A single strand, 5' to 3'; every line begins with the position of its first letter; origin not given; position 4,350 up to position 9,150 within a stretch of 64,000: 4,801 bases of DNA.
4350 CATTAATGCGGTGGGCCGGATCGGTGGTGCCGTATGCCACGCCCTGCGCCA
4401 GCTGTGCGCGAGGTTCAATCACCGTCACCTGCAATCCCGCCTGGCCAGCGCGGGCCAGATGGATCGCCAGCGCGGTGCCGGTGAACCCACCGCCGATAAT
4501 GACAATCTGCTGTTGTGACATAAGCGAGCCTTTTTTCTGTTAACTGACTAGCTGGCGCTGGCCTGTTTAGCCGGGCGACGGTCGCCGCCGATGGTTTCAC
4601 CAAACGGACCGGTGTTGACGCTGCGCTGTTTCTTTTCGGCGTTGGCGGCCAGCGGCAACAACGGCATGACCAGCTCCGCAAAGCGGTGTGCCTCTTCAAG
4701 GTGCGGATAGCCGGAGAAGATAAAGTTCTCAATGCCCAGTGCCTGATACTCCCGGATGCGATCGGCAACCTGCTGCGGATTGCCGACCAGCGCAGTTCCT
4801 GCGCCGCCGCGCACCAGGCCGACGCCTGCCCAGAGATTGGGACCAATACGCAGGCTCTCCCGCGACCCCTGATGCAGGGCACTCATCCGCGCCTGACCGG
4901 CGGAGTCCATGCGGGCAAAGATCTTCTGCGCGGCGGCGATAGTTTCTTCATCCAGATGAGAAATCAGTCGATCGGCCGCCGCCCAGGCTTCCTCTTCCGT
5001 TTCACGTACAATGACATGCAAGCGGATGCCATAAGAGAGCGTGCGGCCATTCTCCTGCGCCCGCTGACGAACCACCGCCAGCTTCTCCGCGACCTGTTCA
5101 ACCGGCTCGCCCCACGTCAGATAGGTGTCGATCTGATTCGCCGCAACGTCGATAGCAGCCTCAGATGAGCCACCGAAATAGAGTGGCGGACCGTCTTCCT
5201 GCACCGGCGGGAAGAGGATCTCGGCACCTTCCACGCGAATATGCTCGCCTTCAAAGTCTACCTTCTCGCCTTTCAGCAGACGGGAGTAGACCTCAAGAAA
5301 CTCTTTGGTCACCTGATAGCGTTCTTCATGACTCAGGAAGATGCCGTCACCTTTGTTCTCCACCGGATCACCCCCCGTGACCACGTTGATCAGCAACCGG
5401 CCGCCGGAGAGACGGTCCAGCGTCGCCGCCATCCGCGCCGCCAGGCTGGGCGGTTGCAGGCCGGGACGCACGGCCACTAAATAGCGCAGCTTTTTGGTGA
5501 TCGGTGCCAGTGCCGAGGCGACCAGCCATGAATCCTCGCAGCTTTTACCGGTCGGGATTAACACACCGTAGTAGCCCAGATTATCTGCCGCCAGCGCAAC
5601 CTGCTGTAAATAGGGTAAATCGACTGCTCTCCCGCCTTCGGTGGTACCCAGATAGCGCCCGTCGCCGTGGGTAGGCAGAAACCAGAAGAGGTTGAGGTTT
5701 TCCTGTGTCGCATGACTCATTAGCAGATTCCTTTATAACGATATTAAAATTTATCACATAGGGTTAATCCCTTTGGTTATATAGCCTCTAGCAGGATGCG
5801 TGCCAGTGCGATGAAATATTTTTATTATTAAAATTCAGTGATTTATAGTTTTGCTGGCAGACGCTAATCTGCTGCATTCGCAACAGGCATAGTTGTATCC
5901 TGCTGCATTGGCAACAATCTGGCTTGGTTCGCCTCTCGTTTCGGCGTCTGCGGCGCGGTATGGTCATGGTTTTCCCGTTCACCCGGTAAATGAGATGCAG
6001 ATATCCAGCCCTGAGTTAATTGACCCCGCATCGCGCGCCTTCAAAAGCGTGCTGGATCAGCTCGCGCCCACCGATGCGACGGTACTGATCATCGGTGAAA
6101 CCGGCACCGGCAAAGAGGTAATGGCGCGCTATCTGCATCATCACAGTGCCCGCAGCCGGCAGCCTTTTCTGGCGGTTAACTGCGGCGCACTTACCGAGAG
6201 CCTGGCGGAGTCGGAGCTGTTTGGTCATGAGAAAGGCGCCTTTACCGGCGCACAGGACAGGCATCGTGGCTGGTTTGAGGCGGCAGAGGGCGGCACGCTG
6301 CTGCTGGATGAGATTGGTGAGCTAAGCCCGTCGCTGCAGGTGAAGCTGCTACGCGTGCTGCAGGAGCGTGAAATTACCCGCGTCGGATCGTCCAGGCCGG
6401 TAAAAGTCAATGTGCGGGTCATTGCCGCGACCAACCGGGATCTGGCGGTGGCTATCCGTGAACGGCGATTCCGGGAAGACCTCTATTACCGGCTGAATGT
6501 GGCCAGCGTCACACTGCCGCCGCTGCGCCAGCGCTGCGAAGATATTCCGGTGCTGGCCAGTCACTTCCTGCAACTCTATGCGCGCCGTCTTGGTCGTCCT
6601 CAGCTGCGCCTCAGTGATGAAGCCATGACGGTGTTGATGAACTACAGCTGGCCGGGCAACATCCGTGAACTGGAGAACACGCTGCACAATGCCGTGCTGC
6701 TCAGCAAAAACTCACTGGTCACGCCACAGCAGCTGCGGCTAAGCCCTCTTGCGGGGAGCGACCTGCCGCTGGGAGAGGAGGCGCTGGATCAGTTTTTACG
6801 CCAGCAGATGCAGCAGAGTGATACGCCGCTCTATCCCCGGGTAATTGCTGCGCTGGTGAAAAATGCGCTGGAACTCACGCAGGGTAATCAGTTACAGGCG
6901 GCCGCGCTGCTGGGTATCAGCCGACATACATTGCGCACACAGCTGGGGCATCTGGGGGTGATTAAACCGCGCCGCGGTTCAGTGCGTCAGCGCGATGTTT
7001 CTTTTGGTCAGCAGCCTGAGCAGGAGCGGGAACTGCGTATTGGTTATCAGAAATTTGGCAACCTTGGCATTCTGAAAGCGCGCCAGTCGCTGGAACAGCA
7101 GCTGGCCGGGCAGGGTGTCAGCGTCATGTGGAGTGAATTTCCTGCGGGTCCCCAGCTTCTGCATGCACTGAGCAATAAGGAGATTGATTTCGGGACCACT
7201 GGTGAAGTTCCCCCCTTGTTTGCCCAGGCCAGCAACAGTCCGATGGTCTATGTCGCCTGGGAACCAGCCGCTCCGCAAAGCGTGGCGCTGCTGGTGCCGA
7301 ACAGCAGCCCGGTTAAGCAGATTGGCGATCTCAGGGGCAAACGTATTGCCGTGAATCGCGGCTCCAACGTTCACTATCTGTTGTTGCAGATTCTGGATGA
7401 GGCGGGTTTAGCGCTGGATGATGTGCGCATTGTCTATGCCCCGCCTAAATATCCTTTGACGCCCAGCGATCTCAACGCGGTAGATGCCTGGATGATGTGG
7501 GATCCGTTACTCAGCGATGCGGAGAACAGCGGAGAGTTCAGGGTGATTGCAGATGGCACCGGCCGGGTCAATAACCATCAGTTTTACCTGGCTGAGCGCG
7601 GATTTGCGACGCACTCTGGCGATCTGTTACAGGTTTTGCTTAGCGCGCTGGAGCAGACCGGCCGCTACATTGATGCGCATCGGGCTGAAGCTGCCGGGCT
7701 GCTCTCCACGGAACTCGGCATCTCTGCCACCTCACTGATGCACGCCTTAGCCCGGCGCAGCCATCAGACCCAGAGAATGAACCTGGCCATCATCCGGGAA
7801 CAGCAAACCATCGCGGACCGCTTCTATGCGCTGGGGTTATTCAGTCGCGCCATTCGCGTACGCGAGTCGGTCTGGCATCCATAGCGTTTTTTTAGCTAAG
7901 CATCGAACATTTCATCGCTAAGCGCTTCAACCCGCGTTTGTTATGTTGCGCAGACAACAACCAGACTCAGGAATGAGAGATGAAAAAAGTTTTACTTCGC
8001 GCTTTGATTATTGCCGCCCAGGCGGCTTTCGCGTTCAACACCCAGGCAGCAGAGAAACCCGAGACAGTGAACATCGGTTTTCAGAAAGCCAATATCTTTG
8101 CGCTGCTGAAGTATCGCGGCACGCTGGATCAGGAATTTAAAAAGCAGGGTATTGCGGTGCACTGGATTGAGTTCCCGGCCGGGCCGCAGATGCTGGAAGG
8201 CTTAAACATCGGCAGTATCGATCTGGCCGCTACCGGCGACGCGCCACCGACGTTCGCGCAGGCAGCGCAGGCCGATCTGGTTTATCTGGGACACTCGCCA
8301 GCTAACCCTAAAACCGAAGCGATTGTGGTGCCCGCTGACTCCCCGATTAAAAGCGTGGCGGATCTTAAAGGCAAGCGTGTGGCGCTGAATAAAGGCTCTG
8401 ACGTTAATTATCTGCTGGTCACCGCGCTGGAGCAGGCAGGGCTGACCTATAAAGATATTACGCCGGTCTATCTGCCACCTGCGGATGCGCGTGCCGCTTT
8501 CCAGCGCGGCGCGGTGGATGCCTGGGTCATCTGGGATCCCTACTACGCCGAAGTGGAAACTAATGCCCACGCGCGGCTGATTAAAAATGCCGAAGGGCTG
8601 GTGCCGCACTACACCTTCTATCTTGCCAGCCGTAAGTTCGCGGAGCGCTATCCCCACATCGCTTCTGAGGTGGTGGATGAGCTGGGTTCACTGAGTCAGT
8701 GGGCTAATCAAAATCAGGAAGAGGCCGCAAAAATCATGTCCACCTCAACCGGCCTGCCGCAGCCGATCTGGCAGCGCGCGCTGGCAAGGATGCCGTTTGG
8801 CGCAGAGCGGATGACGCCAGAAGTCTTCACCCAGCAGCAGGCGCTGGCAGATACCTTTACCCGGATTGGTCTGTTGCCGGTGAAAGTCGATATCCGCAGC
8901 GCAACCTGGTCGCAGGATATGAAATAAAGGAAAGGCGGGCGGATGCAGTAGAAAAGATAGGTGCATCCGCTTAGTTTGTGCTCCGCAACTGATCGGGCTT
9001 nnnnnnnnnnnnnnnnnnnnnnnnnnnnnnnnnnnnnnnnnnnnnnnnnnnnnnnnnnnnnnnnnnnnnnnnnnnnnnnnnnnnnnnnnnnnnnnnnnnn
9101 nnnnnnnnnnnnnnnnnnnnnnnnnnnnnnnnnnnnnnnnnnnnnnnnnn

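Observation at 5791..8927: Sigma54 activator with a C-terminal solute-binding-protein domain, paralogous to the neighbouring periplasmic SBP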

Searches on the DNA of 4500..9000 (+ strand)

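Call 14: search_dna_similar(query=window:4500-9000:+, collection=plasmids, mode=near, max_rows=15)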
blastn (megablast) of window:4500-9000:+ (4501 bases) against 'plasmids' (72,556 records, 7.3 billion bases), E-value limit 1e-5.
Records with a match: 61; places in all: 72; records where one place covers at least 80% of the query: 48.
Best place of each record, by identity: 95-99% 5; 80-90% 44; 60-80% 12.
By first word of the organism name: Pantoea 58; Klebsiella 2; Pseudomonas 1.
By predicted mobility (MOB-suite, as given by PLSDB): non-mobilizable 50; mobilizable 11.
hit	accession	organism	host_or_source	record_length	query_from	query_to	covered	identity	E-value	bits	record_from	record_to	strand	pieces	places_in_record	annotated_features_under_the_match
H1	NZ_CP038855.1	Pantoea vagans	eucalyptus,bacteria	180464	1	4427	98%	97.0%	0e+0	7432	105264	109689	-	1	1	sigma-54-dependent Fis family transcriptional regulator | ssuD: FMNH2-dependent alkanesulfonate monooxygenase | sulfonate ABC transporter substrate-binding protein | FAD-dependent oxidoreductase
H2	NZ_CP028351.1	Pantoea vagans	Homo sapiens,blood sample,blood,blood ...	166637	1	4424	98%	96.8%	0e+0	7382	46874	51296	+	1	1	sigma-54-dependent Fis family transcriptional regulator | ssuD: FMNH2-dependent alkanesulfonate monooxygenase | sulfonate ABC transporter substrate-binding protein | FAD-dependent oxidoreductase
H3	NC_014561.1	Pantoea vagans C9-1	-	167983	1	4424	98%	96.7%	0e+0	7367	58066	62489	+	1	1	sigma-54-dependent Fis family transcriptional regulator | ssuD: FMNH2-dependent alkanesulfonate monooxygenase | FAD-dependent oxidoreductase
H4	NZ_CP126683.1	Pantoea agglomerans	mixed culture,Flour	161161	1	4424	98%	95.3%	0e+0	7029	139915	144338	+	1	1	sigma-54-dependent Fis family transcriptional regulator | ssuD: FMNH2-dependent alkanesulfonate monooxygenase | sulfonate ABC transporter substrate-binding protein | FAD-dependent oxidoreductase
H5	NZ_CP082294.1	Pantoea alfalfae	Medicago,single cell,alfalfa seeds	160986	1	4424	98%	95.3%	0e+0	7018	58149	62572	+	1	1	sigma-54-dependent Fis family transcriptional regulator | ssuD: FMNH2-dependent alkanesulfonate monooxygenase | sulfonate ABC transporter substrate-binding protein | FAD-dependent oxidoreductase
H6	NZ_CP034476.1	Pantoea agglomerans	food,leaf from rome apple cultivar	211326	1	4444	99%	88.4%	0e+0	5339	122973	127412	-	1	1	sigma-54-dependent Fis family transcriptional regulator | ssuD: FMNH2-dependent alkanesulfonate monooxygenase | sulfonate ABC transporter substrate-binding protein | FAD-dependent oxidoreductase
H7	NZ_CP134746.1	Pantoea agglomerans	Allium cepa,cell culture,leaf ...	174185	1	4443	99%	88.3%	0e+0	5302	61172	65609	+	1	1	sigma-54-dependent Fis family transcriptional regulator | ssuD: FMNH2-dependent alkanesulfonate monooxygenase | sulfonate ABC transporter substrate-binding protein | FAD-dependent oxidoreductase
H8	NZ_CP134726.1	Pantoea agglomerans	Allium cepa,cell culture,bulb ...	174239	1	4443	99%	88.3%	0e+0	5302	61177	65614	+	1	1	sigma-54-dependent Fis family transcriptional regulator | ssuD: FMNH2-dependent alkanesulfonate monooxygenase | sulfonate ABC transporter substrate-binding protein | FAD-dependent oxidoreductase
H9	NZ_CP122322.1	Pantoea agglomerans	Gypsophila paniculata,whole organism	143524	1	4443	99%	88.2%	0e+0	5286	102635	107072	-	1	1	sigma-54-dependent Fis family transcriptional regulator | ssuD: FMNH2-dependent alkanesulfonate monooxygenase | sulfonate ABC transporter substrate-binding protein | FAD-dependent oxidoreductase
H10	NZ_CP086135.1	Pantoea agglomerans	Humulus lupulus,fresh green hop cones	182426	1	4443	99%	88.2%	0e+0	5280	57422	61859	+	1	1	sigma-54-dependent Fis family transcriptional regulator | ssuD: FMNH2-dependent alkanesulfonate monooxygenase | sulfonate ABC transporter substrate-binding protein | FAD-dependent oxidoreductase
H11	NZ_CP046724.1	Pantoea agglomerans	pure culture,cherry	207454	1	4443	99%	88.1%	0e+0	5269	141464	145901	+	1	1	sigma-54-dependent Fis family transcriptional regulator | ssuD: FMNH2-dependent alkanesulfonate monooxygenase | sulfonate ABC transporter substrate-binding protein | FAD-dependent oxidoreductase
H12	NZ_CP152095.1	Pantoea agglomerans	tobacco,mixed culture,tobacco leaves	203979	1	4443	99%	88.1%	0e+0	5264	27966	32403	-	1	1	sigma-54-dependent Fis family transcriptional regulator | ssuD: FMNH2-dependent alkanesulfonate monooxygenase | sulfonate ABC transporter substrate-binding protein | FAD-dependent oxidoreductase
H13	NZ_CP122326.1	Pantoea agglomerans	Beta vulgaris,whole organism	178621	1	4443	99%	88.1%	0e+0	5265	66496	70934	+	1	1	sigma-54-dependent Fis family transcriptional regulator | ssuD: FMNH2-dependent alkanesulfonate monooxygenase | sulfonate ABC transporter substrate-binding protein | FAD-dependent oxidoreductase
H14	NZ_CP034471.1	Pantoea agglomerans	food,leaf from rome apple cultivar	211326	1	4420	98%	88.5%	0e+0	5339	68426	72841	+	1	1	sigma-54-dependent Fis family transcriptional regulator | ssuD: FMNH2-dependent alkanesulfonate monooxygenase | sulfonate ABC transporter substrate-binding protein | FAD-dependent oxidoreductase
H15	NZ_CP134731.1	Pantoea agglomerans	cell culture,stem [BTO:0001300],Rubus ...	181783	1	4443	99%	88.0%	0e+0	5247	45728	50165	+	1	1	sigma-54-dependent Fis family transcriptional regulator | ssuD: FMNH2-dependent alkanesulfonate monooxygenase | sulfonate ABC transporter substrate-binding protein | FAD-dependent oxidoreductase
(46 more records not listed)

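Call 15: get_annotated_region(hit=H1, flank=12000)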
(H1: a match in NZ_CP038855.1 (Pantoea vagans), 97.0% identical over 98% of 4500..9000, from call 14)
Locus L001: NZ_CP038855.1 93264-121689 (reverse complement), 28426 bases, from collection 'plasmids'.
description: Pantoea vagans strain LMG 24199 plasmid pVag2, complete sequence
organism: Pantoea vagans (NCBI taxid 470934)
taxonomy: Bacteria; Pseudomonadota; Gammaproteobacteria; Enterobacterales; Erwiniaceae; Pantoea; Pantoea vagans
host: -; source: eucalyptus,bacteria; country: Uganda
typing (MOB-suite, as given by PLSDB): non-mobilizable; replicon rep_cluster_807
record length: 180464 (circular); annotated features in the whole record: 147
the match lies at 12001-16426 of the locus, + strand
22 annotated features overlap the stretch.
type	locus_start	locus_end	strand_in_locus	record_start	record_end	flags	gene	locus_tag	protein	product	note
CDS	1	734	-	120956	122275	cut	-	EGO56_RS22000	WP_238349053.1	HlyD family type I secretion periplasmic adaptor subunit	GO:0030253 - protein secretion by the type I secretion system [Evidence IEA]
CDS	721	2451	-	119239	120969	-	-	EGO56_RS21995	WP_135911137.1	type I secretion system permease/ATPase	GO:0030253 - protein secretion by the type I secretion system [Evidence IEA]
CDS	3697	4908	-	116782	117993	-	-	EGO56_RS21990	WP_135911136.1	monooxygenase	-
CDS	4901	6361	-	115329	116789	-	-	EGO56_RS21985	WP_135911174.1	MFS transporter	GO:0055085 - transmembrane transport [Evidence IEA]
CDS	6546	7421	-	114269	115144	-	-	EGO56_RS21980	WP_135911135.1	MetQ/NlpA family ABC transporter substrate-binding protein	-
CDS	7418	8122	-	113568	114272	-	-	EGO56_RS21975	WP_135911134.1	methionine ABC transporter permease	GO:0048473 - D-methionine transport [Evidence IEA]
CDS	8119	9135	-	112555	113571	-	-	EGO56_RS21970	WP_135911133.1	methionine ABC transporter ATP-binding protein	GO:0048473 - D-methionine transport [Evidence IEA]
CDS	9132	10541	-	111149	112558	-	-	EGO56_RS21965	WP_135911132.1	LLM class flavin-dependent oxidoreductase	-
CDS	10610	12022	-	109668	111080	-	-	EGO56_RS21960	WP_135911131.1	FAD-dependent oxidoreductase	-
CDS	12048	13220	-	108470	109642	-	ssuD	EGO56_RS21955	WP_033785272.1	FMNH2-dependent alkanesulfonate monooxygenase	GO:0006790 - sulfur compound metabolic process [Evidence IEA]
CDS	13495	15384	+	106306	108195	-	-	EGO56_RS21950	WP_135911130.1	sigma-54-dependent Fis family transcriptional regulator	-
CDS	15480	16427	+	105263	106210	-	-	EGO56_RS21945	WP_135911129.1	sulfonate ABC transporter substrate-binding protein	-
CDS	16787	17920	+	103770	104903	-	-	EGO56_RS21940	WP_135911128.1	glutathione-independent formaldehyde dehydrogenase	-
CDS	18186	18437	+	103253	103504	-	-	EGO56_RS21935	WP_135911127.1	type II toxin-antitoxin system Phd/YefM family antitoxin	GO:0045927 - positive regulation of growth [Evidence IEA]; GO:0006355 - regulation of DNA-templated transcription ...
CDS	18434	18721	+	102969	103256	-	-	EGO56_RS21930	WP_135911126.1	type II toxin-antitoxin system RelE/ParE family toxin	GO:0030541 - plasmid partitioning [Evidence IEA]; GO:0051290 - protein heterotetramerization [Evidence IEA]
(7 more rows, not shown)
